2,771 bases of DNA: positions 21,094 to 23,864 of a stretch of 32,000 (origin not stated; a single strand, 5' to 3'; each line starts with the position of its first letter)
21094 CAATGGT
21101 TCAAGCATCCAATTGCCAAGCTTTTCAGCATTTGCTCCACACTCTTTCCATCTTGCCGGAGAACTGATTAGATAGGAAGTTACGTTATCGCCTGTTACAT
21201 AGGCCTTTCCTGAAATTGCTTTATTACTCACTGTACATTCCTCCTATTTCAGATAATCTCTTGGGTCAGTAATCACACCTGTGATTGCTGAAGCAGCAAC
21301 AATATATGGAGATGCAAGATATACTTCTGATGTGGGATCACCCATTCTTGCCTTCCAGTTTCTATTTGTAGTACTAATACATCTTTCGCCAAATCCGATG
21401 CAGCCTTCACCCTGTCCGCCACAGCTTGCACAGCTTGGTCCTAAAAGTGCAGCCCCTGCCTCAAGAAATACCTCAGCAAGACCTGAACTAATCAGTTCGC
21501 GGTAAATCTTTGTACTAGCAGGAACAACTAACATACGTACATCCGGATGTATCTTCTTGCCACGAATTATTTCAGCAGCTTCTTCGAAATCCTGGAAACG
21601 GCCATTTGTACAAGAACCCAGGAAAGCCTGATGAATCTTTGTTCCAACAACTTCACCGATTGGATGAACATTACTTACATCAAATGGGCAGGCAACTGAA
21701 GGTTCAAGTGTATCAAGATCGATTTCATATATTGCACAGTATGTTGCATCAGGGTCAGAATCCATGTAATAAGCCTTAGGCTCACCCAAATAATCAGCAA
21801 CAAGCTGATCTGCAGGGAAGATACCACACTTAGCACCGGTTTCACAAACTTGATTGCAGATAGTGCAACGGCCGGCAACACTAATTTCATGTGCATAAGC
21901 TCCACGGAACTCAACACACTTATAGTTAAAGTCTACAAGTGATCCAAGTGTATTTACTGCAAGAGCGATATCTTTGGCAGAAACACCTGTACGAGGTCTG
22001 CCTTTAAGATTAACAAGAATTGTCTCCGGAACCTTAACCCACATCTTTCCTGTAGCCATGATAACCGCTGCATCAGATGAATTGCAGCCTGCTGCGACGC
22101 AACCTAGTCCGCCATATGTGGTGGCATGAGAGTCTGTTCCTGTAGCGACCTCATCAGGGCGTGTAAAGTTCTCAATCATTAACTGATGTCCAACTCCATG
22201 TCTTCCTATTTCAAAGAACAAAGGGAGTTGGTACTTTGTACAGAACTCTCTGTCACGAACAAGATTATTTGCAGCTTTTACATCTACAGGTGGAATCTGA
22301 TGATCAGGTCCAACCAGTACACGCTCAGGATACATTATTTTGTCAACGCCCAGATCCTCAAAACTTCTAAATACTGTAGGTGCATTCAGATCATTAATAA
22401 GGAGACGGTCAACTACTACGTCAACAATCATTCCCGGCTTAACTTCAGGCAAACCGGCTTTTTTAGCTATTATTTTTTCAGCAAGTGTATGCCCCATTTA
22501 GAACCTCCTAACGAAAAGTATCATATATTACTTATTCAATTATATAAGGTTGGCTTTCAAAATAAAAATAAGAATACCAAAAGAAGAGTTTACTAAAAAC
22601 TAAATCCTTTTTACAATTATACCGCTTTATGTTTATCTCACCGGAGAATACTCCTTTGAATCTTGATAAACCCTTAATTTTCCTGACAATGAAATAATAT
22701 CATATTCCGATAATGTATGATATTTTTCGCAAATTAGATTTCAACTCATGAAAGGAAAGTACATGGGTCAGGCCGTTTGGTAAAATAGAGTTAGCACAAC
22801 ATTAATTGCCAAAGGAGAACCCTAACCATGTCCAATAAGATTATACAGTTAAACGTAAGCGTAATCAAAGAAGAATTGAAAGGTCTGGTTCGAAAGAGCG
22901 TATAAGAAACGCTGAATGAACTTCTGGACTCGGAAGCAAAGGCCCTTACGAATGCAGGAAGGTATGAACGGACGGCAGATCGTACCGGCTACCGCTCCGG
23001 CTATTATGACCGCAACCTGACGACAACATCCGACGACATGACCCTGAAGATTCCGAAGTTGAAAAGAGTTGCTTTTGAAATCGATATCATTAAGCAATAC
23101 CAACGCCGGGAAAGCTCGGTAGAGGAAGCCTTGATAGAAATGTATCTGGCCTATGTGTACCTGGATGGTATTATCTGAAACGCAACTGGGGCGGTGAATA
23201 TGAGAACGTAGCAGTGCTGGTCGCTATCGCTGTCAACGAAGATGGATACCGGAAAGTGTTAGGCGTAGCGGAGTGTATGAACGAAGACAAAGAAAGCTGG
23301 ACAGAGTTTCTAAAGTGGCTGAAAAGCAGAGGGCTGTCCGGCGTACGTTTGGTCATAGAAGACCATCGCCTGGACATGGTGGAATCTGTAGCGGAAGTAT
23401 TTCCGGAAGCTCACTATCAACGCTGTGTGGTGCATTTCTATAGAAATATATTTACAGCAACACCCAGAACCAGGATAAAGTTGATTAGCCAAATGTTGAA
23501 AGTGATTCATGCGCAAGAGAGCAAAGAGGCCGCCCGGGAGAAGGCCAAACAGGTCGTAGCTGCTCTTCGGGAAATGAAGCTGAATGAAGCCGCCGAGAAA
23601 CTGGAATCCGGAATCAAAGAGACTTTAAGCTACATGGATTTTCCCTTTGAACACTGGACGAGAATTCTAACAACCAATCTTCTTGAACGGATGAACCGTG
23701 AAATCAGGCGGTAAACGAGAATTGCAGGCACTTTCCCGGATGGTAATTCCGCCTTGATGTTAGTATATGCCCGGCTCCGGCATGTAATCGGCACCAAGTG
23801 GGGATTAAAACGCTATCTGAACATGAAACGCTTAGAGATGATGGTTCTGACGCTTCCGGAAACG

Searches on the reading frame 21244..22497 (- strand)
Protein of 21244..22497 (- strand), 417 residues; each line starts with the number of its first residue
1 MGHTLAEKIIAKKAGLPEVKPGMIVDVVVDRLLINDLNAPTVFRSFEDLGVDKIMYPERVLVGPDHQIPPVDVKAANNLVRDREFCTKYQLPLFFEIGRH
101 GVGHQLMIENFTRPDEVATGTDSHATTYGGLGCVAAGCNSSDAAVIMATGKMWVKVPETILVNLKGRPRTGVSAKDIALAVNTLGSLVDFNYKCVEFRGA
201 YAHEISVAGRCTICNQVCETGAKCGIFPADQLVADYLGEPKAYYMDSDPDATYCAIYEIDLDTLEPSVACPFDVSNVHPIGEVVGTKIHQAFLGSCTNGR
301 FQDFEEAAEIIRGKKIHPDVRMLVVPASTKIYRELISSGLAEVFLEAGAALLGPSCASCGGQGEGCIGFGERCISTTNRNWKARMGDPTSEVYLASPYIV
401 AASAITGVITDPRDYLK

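Call 60: search_protein_families(library=pfam, proteins=[window:21244-22497:-], max_evalue=0.01)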
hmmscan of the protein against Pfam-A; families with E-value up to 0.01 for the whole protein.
window:21244-22497:- (417 aa): 1 family
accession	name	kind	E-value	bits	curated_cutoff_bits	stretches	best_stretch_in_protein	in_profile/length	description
PF00330.25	Aconitase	-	8.9e-87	292.4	28.7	2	21-284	13-307/463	Aconitase family (aconitate hydratase)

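Call 71: search_protein_families(library=ncbifam, proteins=[window:21244-22497:-], max_evalue=0.00001)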
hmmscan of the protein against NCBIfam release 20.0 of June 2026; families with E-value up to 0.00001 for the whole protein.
window:21244-22497:- (417 aa): 19 families
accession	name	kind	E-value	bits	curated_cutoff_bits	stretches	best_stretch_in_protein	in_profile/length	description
NF001614.1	PRK00402.1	subfamily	6.2e-141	469.8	385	1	4-413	2-415/415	aconitase/3-isopropylmalate dehydratase large subunit family protein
TIGR01343.1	hacA_fam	subfamily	3.2e-132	441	385.7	1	4-413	1-412/412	homoaconitate hydratase family protein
TIGR02086.1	IPMI_arch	subfamily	1.2e-130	435.9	410.15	1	4-414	2-411/411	3-isopropylmalate dehydratase/homoaconitate hydratase family large subunit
TIGR02083.1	LEU2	equivalog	5e-119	397.9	610.65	1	4-414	2-418/419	3-isopropylmalate dehydratase large subunit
NF040615.1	HacA_Meth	equivalog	5.6e-109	364.6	550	1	4-411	2-417/419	homoaconitase large subunit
NF005558.0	PRK07229.1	equivalog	1.4e-93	314.7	612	1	1-415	1-415/647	aconitate hydratase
TIGR01342.1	acon_putative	hypoth_equivalog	4.8e-75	253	719.15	1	4-415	1-412/655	putative aconitate hydratase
NF009116.0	PRK12466.1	subfamily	8.4e-75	252.1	531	2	277-415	331-468/472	3-isopropylmalate dehydratase large subunit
NF004016.0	PRK05478.1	subfamily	3.3e-67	227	510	2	279-415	331-466/468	3-isopropylmalate dehydratase large subunit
TIGR00139.1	h_aconitase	equivalog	3.2e-65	220.8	529.9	2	3-237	2-240/709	homoaconitase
TIGR00170.1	leuC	equivalog_domain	1e-50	172.8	560.25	2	282-414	333-465/466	3-isopropylmalate dehydratase large subunit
NF006690.0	PRK09238.1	equivalog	7.4e-45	153.2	782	2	234-416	640-818/852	bifunctional aconitate hydratase 2/2-methylisocitrate dehydratase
TIGR01340.1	aconitase_mito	equivalog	7.6e-44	150.2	825.35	1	85-409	120-472/745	aconitate hydratase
TIGR00117.1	acnB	equivalog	2.5e-35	121.5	1287.2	2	237-416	642-816/844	bifunctional aconitate hydratase 2/2-methylisocitrate dehydratase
NF008503.0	PRK11413.1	equivalog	3.2e-32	111.3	641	2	101-283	128-314/753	hydratase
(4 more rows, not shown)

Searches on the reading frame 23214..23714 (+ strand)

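Call 60: search_protein_families(library=pfam, proteins=[window:23214-23714:+], max_evalue=0.01)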
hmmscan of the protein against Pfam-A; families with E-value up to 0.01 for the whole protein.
window:23214-23714:+ (166 aa): 2 families
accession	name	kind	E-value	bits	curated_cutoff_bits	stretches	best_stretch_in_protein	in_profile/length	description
PF00872.24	Transposase_mut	-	2.2e-48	165.5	21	1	2-166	184-347/379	Transposase, Mutator family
PF10551.15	MULE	-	2.5e-08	34.7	27.6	1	1-78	17-99/99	MULE transposase domain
